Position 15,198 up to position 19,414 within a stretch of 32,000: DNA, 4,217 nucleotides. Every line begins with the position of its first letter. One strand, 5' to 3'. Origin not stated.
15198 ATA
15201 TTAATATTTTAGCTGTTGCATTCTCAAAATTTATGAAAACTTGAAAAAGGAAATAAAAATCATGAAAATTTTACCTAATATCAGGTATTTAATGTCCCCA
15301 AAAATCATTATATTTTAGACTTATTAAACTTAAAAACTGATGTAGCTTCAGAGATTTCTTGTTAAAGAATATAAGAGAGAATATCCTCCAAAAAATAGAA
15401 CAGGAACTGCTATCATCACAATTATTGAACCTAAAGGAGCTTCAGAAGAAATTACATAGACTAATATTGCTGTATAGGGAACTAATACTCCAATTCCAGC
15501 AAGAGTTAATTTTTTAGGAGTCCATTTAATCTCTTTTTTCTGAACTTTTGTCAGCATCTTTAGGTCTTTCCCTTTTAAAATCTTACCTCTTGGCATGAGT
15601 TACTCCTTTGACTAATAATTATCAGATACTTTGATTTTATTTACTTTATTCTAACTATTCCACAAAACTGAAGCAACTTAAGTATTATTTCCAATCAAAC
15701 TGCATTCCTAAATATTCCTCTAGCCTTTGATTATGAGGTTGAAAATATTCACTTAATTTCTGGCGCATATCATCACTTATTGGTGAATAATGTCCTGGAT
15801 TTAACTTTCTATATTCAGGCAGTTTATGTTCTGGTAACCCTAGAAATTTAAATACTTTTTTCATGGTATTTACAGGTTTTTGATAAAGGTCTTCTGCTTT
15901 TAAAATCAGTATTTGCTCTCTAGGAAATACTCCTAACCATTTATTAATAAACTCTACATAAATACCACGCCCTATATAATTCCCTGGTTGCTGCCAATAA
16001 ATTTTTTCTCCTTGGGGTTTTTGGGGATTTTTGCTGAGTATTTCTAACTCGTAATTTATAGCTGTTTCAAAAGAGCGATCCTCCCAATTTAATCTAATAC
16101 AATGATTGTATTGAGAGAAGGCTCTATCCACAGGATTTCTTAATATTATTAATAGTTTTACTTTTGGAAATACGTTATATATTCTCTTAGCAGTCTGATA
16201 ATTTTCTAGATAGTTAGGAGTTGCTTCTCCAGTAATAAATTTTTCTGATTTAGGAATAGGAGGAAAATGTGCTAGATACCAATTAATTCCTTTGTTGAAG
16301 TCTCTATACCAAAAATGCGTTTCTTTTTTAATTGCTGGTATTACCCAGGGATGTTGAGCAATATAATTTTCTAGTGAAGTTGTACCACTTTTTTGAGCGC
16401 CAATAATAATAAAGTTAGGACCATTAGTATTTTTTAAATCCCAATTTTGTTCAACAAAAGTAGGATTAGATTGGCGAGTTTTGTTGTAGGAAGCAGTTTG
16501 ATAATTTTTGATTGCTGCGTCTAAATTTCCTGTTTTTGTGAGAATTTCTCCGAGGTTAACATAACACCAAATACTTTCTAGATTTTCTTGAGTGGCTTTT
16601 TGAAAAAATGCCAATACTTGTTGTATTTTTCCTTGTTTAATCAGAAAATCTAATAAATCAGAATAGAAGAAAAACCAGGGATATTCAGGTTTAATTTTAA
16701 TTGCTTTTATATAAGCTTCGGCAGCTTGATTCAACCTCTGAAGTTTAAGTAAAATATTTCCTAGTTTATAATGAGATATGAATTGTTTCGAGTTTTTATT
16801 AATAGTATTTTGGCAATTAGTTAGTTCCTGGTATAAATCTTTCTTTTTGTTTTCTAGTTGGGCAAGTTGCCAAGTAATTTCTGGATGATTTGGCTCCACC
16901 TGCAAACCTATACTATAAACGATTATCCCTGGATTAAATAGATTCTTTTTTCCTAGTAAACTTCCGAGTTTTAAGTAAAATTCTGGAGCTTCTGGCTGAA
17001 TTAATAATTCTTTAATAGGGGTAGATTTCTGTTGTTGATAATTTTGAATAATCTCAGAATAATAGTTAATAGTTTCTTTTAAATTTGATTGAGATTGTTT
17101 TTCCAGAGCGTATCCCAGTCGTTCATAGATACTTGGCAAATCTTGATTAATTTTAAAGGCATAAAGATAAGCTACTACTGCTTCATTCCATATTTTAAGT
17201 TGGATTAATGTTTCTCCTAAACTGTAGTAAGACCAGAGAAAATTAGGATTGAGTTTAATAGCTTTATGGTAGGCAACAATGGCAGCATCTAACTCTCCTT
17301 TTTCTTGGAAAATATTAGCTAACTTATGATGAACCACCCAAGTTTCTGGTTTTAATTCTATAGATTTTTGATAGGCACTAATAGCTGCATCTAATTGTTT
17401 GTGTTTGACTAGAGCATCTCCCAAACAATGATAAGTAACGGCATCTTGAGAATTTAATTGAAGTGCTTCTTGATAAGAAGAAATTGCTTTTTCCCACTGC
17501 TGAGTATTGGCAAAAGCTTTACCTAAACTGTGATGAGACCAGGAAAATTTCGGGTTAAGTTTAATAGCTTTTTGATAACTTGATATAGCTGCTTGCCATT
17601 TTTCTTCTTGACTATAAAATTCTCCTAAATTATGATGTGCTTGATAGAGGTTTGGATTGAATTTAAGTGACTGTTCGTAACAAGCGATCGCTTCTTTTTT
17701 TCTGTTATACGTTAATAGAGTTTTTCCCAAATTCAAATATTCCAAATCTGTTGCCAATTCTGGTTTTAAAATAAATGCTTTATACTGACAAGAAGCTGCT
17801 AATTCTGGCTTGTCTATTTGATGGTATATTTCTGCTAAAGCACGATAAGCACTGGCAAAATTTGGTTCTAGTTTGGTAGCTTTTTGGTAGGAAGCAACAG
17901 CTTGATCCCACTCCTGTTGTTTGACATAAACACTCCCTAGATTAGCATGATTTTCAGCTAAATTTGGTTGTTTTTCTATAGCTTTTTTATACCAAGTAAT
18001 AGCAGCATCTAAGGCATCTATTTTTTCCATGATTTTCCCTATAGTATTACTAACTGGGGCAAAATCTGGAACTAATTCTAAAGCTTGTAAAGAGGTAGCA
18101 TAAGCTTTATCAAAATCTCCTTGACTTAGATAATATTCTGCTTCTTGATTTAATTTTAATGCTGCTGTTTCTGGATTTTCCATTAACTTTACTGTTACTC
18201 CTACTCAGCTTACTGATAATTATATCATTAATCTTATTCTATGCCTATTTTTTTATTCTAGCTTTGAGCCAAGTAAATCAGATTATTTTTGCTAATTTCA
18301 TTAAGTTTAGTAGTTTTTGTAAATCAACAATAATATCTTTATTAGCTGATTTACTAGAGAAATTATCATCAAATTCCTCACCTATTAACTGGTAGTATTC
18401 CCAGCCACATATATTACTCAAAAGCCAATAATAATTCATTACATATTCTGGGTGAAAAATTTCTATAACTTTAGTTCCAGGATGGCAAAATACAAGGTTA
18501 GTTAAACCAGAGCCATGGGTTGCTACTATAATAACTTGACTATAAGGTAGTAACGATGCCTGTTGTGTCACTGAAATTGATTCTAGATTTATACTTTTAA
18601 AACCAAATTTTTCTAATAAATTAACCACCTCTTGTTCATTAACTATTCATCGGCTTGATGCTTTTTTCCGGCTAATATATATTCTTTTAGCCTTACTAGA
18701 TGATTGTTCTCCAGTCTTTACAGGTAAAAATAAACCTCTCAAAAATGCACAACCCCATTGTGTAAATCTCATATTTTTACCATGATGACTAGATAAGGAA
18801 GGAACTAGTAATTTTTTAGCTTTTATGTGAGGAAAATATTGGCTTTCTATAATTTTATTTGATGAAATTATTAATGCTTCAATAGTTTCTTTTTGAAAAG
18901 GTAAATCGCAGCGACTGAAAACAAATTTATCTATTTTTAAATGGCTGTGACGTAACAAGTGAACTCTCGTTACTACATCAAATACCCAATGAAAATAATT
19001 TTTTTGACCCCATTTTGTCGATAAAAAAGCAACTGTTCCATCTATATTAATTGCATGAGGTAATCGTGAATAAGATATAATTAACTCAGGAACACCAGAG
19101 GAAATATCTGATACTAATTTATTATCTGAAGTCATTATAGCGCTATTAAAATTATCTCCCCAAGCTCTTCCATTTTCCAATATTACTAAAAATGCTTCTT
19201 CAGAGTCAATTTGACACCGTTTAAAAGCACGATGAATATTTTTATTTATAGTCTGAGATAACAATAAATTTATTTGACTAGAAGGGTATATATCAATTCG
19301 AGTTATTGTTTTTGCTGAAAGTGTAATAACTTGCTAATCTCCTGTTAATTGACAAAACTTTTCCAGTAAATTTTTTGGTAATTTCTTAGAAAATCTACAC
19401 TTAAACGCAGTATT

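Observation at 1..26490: Island of TPR-scaffolded sulfotransferases and glycosyltransferases: candidate uncharacterised glycan or protein modification system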

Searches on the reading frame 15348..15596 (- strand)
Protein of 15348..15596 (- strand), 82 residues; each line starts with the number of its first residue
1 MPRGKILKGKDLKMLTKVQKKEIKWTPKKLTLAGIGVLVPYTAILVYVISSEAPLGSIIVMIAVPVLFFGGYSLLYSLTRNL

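Call 6: search_protein_families(library=pfam, proteins=[window:15348-15596:-], max_evalue=0.01)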
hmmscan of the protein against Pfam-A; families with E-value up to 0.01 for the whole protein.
window:15348-15596:- (82 aa): 0 families

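Call 78: search_protein_families(library=padloc, proteins=[window:15348-15596:-], max_evalue=0.001)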
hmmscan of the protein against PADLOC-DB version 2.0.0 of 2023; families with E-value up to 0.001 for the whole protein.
window:15348-15596:- (82 aa): 0 families

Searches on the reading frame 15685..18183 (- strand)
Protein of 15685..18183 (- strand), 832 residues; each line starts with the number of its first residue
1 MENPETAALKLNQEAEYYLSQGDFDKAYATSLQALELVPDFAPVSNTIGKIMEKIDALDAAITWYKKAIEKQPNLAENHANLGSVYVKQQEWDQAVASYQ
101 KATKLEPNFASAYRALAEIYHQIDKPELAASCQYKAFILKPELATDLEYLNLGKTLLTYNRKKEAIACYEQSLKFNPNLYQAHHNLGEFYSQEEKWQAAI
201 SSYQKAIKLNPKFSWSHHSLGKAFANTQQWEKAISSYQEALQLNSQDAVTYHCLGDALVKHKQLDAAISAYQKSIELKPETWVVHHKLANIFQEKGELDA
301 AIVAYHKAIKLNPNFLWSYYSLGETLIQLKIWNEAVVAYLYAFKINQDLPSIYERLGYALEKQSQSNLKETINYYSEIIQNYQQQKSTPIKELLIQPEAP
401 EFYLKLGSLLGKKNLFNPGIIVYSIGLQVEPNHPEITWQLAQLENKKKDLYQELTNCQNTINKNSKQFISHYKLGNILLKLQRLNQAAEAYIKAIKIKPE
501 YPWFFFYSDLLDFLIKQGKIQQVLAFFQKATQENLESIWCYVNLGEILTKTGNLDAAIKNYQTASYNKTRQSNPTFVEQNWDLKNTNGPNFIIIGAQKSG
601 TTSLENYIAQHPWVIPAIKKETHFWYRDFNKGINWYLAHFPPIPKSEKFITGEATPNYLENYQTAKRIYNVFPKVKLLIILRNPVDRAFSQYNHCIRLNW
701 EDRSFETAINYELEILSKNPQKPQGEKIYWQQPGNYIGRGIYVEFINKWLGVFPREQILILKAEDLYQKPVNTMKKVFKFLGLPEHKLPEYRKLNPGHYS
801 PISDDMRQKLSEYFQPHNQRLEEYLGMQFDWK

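Call 5: search_protein_families(library=pfam, proteins=[window:15685-18183:-], max_evalue=0.01)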
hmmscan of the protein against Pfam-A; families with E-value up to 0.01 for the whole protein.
window:15685-18183:- (832 aa): 29 families (the best 25 are shown)
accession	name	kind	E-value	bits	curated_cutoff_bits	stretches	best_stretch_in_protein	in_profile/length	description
PF13414.12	TPR_11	-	4.3e-76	250.8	26.8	9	83-122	1-40/42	TPR repeat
PF00515.34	TPR_1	-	7.6e-64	209.5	27.8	8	284-315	3-34/34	Tetratricopeptide repeat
PF07719.23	TPR_2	-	3.2e-59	192.6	27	7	76-108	1-33/34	Tetratricopeptide repeat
PF13181.12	TPR_8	-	4.4e-45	148.4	25.7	6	470-500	3-33/34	Tetratricopeptide repeat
PF13431.12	TPR_17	-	6.4e-44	145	24.4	5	203-234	2-33/34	Tetratricopeptide repeat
PF13176.12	TPR_7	-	2.9e-34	114.6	27.9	3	182-211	1-32/36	Tetratricopeptide repeat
PF13432.12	TPR_16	-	1.4e-32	112.2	32.7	2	82-130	3-51/65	Tetratricopeptide repeat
PF13428.12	TPR_14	-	1.7e-32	109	23.5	1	79-119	4-44/44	Tetratricopeptide repeat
PF14559.12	TPR_19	-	1.1e-31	109.3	25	3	514-559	1-46/68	Tetratricopeptide repeat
PF13424.12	TPR_12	-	1.1e-29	102.8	30.1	5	216-279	5-76/77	Tetratricopeptide repeat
PF23914.1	TPR_CcmH_CycH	-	2.5e-18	66.8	42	2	472-564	54-147/158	Cytochrome c-type biogenesis protein H TPR domain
PF00685.33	Sulfotransfer_1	-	2.6e-18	66.8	22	1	590-786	3-186/255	Sulfotransferase domain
PF13469.12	Sulfotransfer_3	-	2.8e-16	60.9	27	2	659-784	109-213/216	Sulfotransferase family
PF13174.12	TPR_6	-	1.4e-15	57.2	26.3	0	82-108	6-32/33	Tetratricopeptide repeat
PF13371.12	TPR_9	-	1.6e-13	50.9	35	0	83-132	2-51/73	Tetratricopeptide repeat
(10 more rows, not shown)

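Call 15: search_protein_families(library=ncbifam, proteins=[window:15685-18183:-], max_evalue=0.001)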
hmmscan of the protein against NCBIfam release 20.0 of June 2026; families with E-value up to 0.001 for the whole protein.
window:15685-18183:- (832 aa): 37 families (the best 25 are shown)
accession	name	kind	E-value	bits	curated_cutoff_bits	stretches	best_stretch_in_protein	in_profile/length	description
NF040959.1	MamA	equivalog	8.4e-49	165.8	200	4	149-301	40-192/204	magnetosome protein MamA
TIGR02917.1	PEP_TPR_lipo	equivalog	6.1e-39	133.6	312.2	2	135-565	388-797/899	XrtA/PEP-CTERM system TPR-repeat protein PrsT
TIGR02521.1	type_IV_pilW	equivalog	2.4e-31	109.1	154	6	7-83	30-106/234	type IV pilus biogenesis/stability protein PilW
NF033762.1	social_mot_Tgl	equivalog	5.7e-30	104.5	225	3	95-272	50-228/252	social motility TPR repeat lipoprotein Tgl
NF033758.1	gliding_GltE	equivalog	8.7e-25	87.5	225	2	151-324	91-264/411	adventurous gliding motility TPR repeat lipoprotein GltE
TIGR02552.1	LcrH_SycD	equivalog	5e-22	78.1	104.8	2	74-132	50-108/136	SycD/LcrH family type III secretion system chaperone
TIGR00990.1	3a0801s09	subfamily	4.4e-20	71.9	757.25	3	169-355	317-506/615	mitochondrial import receptor subunit TOM70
NF047507.1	TPR_BatC_Lepto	exception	7.4e-20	71.3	175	2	459-500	87-128/214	TPR repeat-containing protein BatC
TIGR00540.1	TPR_hemY_coli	hypoth_equivalog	2.6e-19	69.2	142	3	50-133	302-382/385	heme biosynthesis-associated TPR protein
NF033920.0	C39_PA2778_fam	equivalog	5.4e-19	68.6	150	2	223-313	165-255/255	PA2778 family cysteine peptidase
NF047371.1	FlcA_CTERM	equivalog_domain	5.3e-18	64.8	300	3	251-343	441-534/646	periplasmic flagellar collar protein FlcA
NF008757.0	PRK11788.1-5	equivalog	2.9e-15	56.3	363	2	24-244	51-279/388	lipopolysaccharide assembly protein LapB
NF002725.1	PRK02603.1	equivalog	8.2e-15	55.2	143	0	66-123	59-119/173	photosystem I assembly protein Ycf3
NF008391.2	PRK11189.1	equivalog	1.2e-14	54.5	250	2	169-247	88-166/297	lipoprotein NlpI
NF008520.0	PRK11447.1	equivalog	8.1e-12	43.8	858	1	157-296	280-433/1157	cellulose synthase complex outer membrane protein BcsC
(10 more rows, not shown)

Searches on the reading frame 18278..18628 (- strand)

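Call 5: search_protein_families(library=pfam, proteins=[window:18278-18628:-], max_evalue=0.01)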
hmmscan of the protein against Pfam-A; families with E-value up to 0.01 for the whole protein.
window:18278-18628:- (116 aa): 1 family
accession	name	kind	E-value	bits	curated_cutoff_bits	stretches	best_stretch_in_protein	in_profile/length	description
PF04577.19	Glyco_transf_61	-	8e-10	39.5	27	1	2-55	81-137/137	Glycosyltransferase 61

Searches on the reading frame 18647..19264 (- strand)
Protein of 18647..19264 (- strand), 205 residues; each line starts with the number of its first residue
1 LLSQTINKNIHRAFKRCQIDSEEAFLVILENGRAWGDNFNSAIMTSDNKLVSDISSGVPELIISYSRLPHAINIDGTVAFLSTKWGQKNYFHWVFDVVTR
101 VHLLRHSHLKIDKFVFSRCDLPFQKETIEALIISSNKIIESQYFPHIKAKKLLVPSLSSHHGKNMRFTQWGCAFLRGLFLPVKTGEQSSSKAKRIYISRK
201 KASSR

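Call 5: search_protein_families(library=pfam, proteins=[window:18647-19264:-], max_evalue=0.01)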
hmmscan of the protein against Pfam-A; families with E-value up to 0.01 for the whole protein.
window:18647-19264:- (205 aa): 1 family
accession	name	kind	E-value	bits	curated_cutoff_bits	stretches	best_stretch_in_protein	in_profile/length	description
PF04577.19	Glyco_transf_61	-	3.4e-05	24.6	27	1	90-205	1-72/137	Glycosyltransferase 61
